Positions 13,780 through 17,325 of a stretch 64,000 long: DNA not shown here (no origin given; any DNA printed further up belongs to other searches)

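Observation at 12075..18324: Uncharacterised module of a membrane protein, a roughly 1080-aa signal-peptide protein with HubP/FimV/TolA-like architecture, a zinc-ribbon protein with a histone-like AKP tail, a divergent zinc-ribbon membrane protein and a convergent DUF4279-like gene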

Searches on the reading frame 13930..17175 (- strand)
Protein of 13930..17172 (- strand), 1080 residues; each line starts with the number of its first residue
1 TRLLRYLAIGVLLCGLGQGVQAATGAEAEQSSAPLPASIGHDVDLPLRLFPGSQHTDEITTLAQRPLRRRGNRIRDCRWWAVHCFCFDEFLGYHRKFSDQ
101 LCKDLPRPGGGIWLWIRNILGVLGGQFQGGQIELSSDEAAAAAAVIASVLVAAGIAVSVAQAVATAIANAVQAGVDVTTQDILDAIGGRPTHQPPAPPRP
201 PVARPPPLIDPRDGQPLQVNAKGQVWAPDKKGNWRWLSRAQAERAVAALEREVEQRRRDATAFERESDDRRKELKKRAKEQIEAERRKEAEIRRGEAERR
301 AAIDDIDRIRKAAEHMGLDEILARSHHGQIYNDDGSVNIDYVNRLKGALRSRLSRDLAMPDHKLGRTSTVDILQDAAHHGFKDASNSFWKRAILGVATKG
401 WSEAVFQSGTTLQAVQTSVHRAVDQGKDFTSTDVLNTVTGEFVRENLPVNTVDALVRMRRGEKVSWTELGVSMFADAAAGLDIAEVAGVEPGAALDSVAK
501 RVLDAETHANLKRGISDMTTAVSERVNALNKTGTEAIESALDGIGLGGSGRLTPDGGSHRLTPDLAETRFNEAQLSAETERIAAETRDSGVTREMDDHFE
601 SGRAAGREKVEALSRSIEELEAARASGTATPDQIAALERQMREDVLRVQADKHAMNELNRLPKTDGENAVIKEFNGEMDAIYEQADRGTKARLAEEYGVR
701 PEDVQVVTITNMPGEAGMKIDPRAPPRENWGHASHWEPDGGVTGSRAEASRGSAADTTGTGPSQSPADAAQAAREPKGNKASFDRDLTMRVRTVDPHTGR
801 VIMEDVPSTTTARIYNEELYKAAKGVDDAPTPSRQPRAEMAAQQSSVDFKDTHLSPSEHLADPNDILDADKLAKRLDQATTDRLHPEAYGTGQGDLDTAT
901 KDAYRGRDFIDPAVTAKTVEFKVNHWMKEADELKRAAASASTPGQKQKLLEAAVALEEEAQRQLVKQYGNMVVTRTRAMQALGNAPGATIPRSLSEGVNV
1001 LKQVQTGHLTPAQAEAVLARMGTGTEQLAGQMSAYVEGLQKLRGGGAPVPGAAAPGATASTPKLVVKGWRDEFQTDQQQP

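Call 3: search_protein_families(library=pfam, proteins=[window:13930-17172:-], max_evalue=1)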
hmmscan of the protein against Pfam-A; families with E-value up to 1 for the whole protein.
window:13930-17172:- (1080 aa): 0 families

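Call 4: search_protein_families(library=ncbifam, proteins=[window:13930-17172:-], max_evalue=1)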
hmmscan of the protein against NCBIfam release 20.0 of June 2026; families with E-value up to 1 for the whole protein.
window:13930-17172:- (1080 aa): 0 families

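Call 5: search_protein_families(library=padloc, proteins=[window:13930-17172:-], max_evalue=1)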
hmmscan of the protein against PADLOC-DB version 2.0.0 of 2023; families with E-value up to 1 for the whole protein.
window:13930-17172:- (1080 aa): 1 family
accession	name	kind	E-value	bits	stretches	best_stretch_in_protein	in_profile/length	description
PDLC03863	LmuB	-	0.05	10.3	1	563-653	226-307/610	-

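Call 6: search_protein_families(library=phrogs, proteins=[window:13930-17172:-], max_evalue=1)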
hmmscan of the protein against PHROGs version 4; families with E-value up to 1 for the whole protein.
window:13930-17172:- (1080 aa): 1 family
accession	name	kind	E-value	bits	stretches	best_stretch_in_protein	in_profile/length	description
phrog_26605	-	unknown function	0.051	14.5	1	763-813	19-66/79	-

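Call 7: find_homologous_proteins(query=window:13930-17172:-, max_evalue=0.001)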
Query window:13930-17172:- (1080 aa): 6 proteins with E <= 0.001 among 8000 candidates.
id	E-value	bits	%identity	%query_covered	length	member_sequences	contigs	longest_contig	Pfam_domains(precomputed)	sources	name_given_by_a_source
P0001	0.0e+0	2401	100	100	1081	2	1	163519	-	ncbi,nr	ncbi:MAG: hypothetical protein QNJ94_19540 [Alphaproteobacteria bacterium]|nr:hypothetical protein [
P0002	0.0e+0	1253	64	81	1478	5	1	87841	-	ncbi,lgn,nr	ncbi:MAG: hypothetical protein BroJett029_32890 [Alphaproteobacteria bacterium]|nr:MAG: hypothetical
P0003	6.4e-208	711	46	87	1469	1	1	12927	-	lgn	-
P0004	7.5e-180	618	40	3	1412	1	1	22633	-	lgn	-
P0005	2.7e-18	84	36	11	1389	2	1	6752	-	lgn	-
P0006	6.4e-14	69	38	8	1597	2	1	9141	-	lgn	-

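Call 10: search_protein_families(library=pfam, proteins=[P0002, P0003, P0004, P0005, P0006], max_evalue=0.1)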
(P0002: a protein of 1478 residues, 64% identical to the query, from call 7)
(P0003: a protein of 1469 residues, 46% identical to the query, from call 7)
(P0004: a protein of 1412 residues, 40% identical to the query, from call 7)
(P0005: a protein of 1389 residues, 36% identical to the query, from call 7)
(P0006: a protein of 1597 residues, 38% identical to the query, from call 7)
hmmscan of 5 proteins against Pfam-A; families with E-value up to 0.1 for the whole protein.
P0002 (1478 aa): 3 families
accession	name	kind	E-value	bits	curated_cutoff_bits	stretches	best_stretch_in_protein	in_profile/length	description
PF13240.11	Zn_Ribbon_1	-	0.0023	18.1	25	1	3-25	1-23/23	zinc-ribbon domain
PF24463.1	DUF7577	-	0.014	15.5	28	1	2-24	3-25/27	Domain of unknown function (DUF7577)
PF12773.13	DZR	-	0.032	14.8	27.3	1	4-26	1-23/45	Double zinc ribbon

P0003 (1469 aa): 1 family
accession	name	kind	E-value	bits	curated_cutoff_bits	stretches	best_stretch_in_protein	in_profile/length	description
PF13248.11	Zn_ribbon_3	-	0.03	14.3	27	1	1-24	2-26/26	zinc-ribbon domain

P0004 (1412 aa): 1 family
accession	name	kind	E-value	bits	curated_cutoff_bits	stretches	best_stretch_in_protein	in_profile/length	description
PF07301.16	DUF1453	-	0.062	13.8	24.6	0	186-225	5-42/145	CcdC protein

P0005 (1389 aa): 3 families
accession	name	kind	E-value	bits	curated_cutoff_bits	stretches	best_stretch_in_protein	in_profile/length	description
PF12773.13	DZR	-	0.014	16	27.3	1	4-22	27-45/45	Double zinc ribbon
PF13248.11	Zn_ribbon_3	-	0.051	13.5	27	1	1-23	2-24/26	zinc-ribbon domain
PF13240.11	Zn_Ribbon_1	-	0.074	13.3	25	0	3-23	1-21/23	zinc-ribbon domain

P0006 (1597 aa): 4 families
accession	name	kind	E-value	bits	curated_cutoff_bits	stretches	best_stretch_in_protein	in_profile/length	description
PF13248.11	Zn_ribbon_3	-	0.0095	15.8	27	1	9-31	2-24/26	zinc-ribbon domain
PF13240.11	Zn_Ribbon_1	-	0.02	15.2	25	1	12-31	2-21/23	zinc-ribbon domain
PF24463.1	DUF7577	-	0.021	14.9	28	1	12-31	5-24/27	Domain of unknown function (DUF7577)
PF12773.13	DZR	-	0.064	13.9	27.3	0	12-31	1-20/45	Double zinc ribbon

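Call 11: find_encoding_contigs(protein=P0002, flank=8000, max_places=3)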
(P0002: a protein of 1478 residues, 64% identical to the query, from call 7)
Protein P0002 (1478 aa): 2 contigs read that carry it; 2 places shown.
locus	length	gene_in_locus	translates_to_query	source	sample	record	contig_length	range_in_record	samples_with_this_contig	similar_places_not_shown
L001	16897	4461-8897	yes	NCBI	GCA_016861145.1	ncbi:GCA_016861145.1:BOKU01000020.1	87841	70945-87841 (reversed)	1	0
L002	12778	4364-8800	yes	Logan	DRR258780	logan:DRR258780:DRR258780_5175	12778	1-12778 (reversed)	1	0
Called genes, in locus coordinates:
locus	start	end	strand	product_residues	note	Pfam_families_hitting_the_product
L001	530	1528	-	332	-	PF13371:TPR_9 (faint), PF00515:TPR_1 (faint), PF07719:TPR_2 (faint), PF13174:TPR_6 (faint), PF13181:TPR_8 (faint), PF13414:TPR_11 (faint), PF13431:TPR_17 (faint), PF13432:TPR_16 (weak), +1 more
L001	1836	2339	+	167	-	PF13240:Zn_Ribbon_1 (weak)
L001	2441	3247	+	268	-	PF13428:TPR_14 (faint), PF13371:TPR_9 (faint), PF13432:TPR_16 (weak), PF14559:TPR_19 (faint), PF00515:TPR_1 (faint), PF07719:TPR_2 (faint), PF13431:TPR_17 (faint), PF13181:TPR_8 (faint), +1 more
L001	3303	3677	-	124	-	-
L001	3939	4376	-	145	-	PF12773:DZR (faint), PF13240:Zn_Ribbon_1 (weak), PF13248:Zn_ribbon_3 (faint)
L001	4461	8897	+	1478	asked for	-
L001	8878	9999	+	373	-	PF13240:Zn_Ribbon_1 (weak)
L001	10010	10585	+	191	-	-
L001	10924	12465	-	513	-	PF03734:YkuD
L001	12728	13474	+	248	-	PF13489:Methyltransf_23 (weak), PF13847:Methyltransf_31 (weak), PF08241:Methyltransf_11 (weak), PF13649:Methyltransf_25 (weak)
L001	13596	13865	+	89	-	-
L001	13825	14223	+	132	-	-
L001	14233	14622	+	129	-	-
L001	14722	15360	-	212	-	PF00383:dCMP_cyt_deam_1, PF14437:MafB19-deam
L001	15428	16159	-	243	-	PF03602:Cons_hypoth95 (weak), PF05175:MTS, PF13489:Methyltransf_23 (faint), PF06325:PrmA, PF02475:TRM5-TYW2_MTfase (weak), PF13847:Methyltransf_31, PF08241:Methyltransf_11 (weak), PF13649:Methyltransf_25, +1 more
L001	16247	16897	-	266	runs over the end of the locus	PF00348:polyprenyl_synt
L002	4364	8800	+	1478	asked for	-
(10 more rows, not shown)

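Call 12: find_encoding_contigs(protein=P0003, flank=8000, max_places=3)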
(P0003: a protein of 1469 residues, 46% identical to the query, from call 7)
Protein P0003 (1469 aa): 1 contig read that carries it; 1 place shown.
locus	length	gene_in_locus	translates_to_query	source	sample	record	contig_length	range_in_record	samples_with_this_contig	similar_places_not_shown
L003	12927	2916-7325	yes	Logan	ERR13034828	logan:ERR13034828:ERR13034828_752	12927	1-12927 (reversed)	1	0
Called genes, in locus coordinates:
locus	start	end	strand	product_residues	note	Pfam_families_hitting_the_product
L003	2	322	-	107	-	?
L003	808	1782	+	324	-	-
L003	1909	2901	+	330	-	PF12773:DZR, PF13240:Zn_Ribbon_1 (faint)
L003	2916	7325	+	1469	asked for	-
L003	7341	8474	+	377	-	PF13240:Zn_Ribbon_1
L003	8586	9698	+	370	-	PF00196:GerE (weak)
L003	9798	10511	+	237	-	PF13180:PDZ_2 (weak)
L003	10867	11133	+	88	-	-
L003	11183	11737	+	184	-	-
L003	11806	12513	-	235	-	PF13240:Zn_Ribbon_1 (weak)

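Call 13: find_encoding_contigs(protein=P0004, flank=8000, max_places=3)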
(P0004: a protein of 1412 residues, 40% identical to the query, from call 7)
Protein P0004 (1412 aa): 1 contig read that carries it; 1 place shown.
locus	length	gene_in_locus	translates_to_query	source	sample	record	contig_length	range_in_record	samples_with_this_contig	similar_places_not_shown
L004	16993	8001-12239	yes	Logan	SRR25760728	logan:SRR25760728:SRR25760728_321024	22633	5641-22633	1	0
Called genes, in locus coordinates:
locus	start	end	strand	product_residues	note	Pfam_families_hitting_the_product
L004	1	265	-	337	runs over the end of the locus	PF00291:PALP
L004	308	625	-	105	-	PF00111:Fer2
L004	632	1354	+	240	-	PF00730:HhH-GPD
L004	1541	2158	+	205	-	PF14196:ATC_hydrolase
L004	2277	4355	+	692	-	PF26549:Tricorn_N (faint), PF02129:Peptidase_S15, PF00561:Abhydrolase_1 (faint), PF01738:DLH, PF12146:Hydrolase_4 (faint), PF12697:Abhydrolase_6 (weak), PF20434:BD-FAE, PF00326:Peptidase_S9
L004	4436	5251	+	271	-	PF00106:adh_short, PF08659:KR (faint), PF13561:adh_short_C2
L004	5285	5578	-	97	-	PF01329:Pterin_4a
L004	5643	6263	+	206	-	PF00005:ABC_tran, PF02463:SMC_N (faint), PF13555:AAA_29 (weak), PF13304:AAA_21 (faint)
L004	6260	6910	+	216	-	PF03379:CcmB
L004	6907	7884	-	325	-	PF12773:DZR (faint), PF13240:Zn_Ribbon_1 (weak), PF13248:Zn_ribbon_3 (weak), PF12276:DUF3617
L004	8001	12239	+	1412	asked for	-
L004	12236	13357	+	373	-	PF13240:Zn_Ribbon_1 (weak)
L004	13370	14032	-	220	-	PF01625:PMSR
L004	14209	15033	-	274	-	PF00557:Peptidase_M24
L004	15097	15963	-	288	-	PF13739:PdaC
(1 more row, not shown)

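Call 14: find_encoding_contigs(protein=P0005, flank=8000, max_places=3)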
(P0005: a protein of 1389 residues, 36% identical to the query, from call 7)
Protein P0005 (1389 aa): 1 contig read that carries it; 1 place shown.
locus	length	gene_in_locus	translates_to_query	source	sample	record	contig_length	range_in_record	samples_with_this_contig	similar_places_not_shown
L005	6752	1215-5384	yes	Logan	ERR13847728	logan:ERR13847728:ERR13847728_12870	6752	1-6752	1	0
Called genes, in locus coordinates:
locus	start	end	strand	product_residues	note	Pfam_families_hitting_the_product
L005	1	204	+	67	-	?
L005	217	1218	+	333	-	-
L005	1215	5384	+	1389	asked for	-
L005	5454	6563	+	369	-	PF13240:Zn_Ribbon_1 (weak)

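Call 15: find_encoding_contigs(protein=P0006, flank=8000, max_places=3)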
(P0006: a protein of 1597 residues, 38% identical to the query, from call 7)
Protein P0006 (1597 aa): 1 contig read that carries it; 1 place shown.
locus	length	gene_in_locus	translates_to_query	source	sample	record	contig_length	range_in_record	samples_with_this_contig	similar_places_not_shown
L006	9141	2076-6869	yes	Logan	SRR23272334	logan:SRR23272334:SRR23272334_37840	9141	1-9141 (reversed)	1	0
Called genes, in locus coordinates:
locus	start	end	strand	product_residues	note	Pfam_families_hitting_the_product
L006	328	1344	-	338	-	PF13021:DUF3885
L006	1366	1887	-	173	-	-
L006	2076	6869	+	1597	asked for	-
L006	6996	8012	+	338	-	PF13240:Zn_Ribbon_1 (weak)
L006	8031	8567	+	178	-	-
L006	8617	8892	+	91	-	-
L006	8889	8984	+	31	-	-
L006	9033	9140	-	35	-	?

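Call 18: search_solved_structures(query=window:13930-17172:-, max_evalue=10)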
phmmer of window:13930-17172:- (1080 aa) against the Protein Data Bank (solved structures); distinct sequences matched with E-value up to 10: 4.
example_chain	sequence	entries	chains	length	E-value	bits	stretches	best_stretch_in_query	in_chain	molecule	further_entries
2kkm_A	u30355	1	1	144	1.7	9.7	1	880-952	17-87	Translation machinery-associated protein 16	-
12dl_KA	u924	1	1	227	5.1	8.1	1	231-293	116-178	Zinc finger BED domain-containing protein 3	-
24mc_V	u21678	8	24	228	5.1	8.1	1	231-293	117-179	Zinc finger BED domain-containing protein 3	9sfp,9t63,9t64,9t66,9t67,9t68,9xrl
9axt_BS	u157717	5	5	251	6.7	7.7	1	219-291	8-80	Large ribosomal subunit protein uL30C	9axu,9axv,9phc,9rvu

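Call 31: search_protein_families(library=pfam, proteins=[L001:8878-9999:+, L005:5454-6563:+], max_evalue=1)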
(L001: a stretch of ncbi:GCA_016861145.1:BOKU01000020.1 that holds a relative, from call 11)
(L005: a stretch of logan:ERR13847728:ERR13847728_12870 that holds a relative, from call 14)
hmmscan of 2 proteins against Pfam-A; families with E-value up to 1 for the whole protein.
L001:8878-9999:+ (373 aa): 8 families
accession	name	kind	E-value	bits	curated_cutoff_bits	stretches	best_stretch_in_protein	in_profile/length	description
PF13240.11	Zn_Ribbon_1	-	2.7e-07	30.6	25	1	348-369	1-22/23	zinc-ribbon domain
PF12773.13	DZR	-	0.00025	21.6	27.3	1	347-367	25-45/45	Double zinc ribbon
PF13248.11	Zn_ribbon_3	-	0.0013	18.5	27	1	349-368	5-24/26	zinc-ribbon domain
PF17032.10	Zn_ribbon_15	-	0.0028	18.8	28.9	1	345-367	51-73/73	zinc-ribbon family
PF14011.11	ESX-1_EspG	-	0.015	15.4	27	1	50-117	48-110/245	EspG family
PF18912.6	DZR_2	-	0.028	14.7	27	1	343-369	18-45/56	Double zinc ribbon domain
PF24463.1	DUF7577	-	0.28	11.3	28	1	348-368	4-24/27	Domain of unknown function (DUF7577)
PF16919.11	PknG_rubred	-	0.38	11.2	28.5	0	354-371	30-47/74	Protein kinase G rubredoxin domain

L005:5454-6563:+ (369 aa): 12 families
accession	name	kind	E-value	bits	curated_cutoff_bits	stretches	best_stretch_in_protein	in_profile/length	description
PF13240.11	Zn_Ribbon_1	-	2.9e-06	27.3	25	1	347-367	2-22/23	zinc-ribbon domain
PF12773.13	DZR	-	0.00029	21.4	27.3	1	344-365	24-45/45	Double zinc ribbon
PF13248.11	Zn_ribbon_3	-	0.00035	20.4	27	1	346-367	4-25/26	zinc-ribbon domain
PF24460.1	DUF7575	-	0.00097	18.9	28.5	1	343-368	2-27/28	Domain of unknown function (DUF7575)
PF17032.10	Zn_ribbon_15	-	0.023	15.9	28.9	1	342-365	50-73/73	zinc-ribbon family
PF24463.1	DUF7577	-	0.038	14.1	28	1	345-366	3-24/27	Domain of unknown function (DUF7577)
PF09723.15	Zn_ribbon_8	-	0.091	13.2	34.4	1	331-352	14-34/41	Zinc ribbon domain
PF18912.6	DZR_2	-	0.11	12.8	27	1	345-365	8-28/56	Double zinc ribbon domain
PF01783.29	Ribosomal_L32p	-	0.27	11.9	21.3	1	339-366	21-47/56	Ribosomal L32p protein family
PF21905.1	Zf-Nsp1alpha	-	0.52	10.3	27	0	80-92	13-25/42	Nsp1alpha N-terminal zinc finger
PF11682.14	Zn_ribbon_11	-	0.83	9.8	24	0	347-367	8-27/37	Probable zinc-ribbon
PF11781.13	Zn_ribbon_RRN7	-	0.96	9.6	27.1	0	346-366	6-29/32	Zinc-finger of RNA-polymerase I-specific TFIIB, Rrn7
